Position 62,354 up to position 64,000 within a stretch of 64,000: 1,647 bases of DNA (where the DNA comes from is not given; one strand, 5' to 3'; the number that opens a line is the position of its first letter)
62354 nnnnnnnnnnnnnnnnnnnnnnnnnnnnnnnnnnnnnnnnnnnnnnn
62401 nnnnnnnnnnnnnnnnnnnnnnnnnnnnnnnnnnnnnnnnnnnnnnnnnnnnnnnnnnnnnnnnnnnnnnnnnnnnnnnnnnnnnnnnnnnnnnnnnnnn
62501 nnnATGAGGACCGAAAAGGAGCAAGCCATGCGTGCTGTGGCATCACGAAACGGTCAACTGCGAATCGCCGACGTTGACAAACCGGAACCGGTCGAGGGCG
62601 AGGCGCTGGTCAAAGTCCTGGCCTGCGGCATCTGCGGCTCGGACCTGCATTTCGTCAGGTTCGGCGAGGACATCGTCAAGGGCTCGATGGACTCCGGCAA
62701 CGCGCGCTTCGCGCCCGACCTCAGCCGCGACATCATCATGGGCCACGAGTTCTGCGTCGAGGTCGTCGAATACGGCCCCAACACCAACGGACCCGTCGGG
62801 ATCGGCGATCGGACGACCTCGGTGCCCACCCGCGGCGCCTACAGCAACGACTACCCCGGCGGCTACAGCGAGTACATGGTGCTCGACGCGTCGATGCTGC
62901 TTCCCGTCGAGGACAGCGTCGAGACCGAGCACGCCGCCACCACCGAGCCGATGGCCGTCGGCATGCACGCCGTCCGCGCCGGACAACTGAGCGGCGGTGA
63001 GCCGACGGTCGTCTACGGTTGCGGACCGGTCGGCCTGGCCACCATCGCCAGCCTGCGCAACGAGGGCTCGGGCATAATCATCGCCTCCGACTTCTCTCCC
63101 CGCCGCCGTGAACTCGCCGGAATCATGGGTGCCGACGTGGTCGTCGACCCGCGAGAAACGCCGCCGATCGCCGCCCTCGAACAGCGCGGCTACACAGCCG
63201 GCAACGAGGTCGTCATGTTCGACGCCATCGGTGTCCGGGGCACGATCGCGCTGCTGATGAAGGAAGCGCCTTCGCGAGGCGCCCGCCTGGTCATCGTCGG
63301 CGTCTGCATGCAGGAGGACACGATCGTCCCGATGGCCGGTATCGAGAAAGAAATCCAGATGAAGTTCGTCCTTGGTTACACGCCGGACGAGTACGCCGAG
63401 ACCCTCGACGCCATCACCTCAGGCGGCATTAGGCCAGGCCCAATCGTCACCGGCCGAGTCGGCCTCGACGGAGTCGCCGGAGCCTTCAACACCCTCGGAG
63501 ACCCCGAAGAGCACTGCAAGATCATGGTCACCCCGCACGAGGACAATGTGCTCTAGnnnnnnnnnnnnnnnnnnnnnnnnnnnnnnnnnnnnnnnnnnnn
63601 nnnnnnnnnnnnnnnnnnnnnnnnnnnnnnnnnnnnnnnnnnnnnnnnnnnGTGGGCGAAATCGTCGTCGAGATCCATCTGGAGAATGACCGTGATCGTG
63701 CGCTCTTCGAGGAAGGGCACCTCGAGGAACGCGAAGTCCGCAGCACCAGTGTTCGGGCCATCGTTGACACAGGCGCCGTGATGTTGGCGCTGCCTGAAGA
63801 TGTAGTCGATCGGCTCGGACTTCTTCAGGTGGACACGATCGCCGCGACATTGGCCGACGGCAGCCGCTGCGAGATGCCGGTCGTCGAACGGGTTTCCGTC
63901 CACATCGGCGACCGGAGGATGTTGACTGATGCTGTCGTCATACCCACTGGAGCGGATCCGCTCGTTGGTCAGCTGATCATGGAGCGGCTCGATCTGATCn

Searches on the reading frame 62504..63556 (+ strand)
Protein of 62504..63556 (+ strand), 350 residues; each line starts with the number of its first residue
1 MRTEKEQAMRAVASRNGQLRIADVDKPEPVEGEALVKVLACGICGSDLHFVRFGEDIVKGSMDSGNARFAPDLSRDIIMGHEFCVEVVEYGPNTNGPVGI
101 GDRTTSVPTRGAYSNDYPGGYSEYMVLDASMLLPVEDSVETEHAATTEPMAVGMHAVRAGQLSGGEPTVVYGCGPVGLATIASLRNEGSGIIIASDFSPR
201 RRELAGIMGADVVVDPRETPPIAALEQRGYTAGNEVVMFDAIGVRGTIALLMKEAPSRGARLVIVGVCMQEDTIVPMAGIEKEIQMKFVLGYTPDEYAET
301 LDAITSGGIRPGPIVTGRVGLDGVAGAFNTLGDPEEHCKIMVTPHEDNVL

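Call 87: search_protein_families(library=pfam, proteins=[window:62504-63556:+], max_evalue=0.001)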
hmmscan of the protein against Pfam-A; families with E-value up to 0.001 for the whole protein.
window:62504-63556:+ (350 aa): 2 families
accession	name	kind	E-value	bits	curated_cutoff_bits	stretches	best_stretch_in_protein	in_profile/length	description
PF08240.17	ADH_N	-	5.6e-13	49.5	23.5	1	31-137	2-104/104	Alcohol dehydrogenase GroES-like domain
PF00107.32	ADH_zinc_N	-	5e-12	46.3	31.8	1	175-305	1-128/129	Zinc-binding dehydrogenase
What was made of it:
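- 62504..63556 (+): Zn-dependent alcohol dehydrogenase family gene: the conserved left flank with which the fragment gene is co-inherited. PF08240 and PF00107 hits (call 87).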

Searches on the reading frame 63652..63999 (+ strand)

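Call 87: search_protein_families(library=pfam, proteins=[window:63652-63999:+], max_evalue=0.001)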
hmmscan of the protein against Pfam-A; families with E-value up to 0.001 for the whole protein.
window:63652-63999:+ (116 aa): 2 families
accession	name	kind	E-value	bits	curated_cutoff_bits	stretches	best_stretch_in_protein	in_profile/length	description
PF13975.11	gag-asp_proteas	-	3e-08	34.6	28.2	1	29-109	5-89/92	gag-polyprotein putative aspartyl protease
PF13650.11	Asp_protease_2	-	4.8e-08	34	24.3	1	31-105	7-86/90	Aspartyl protease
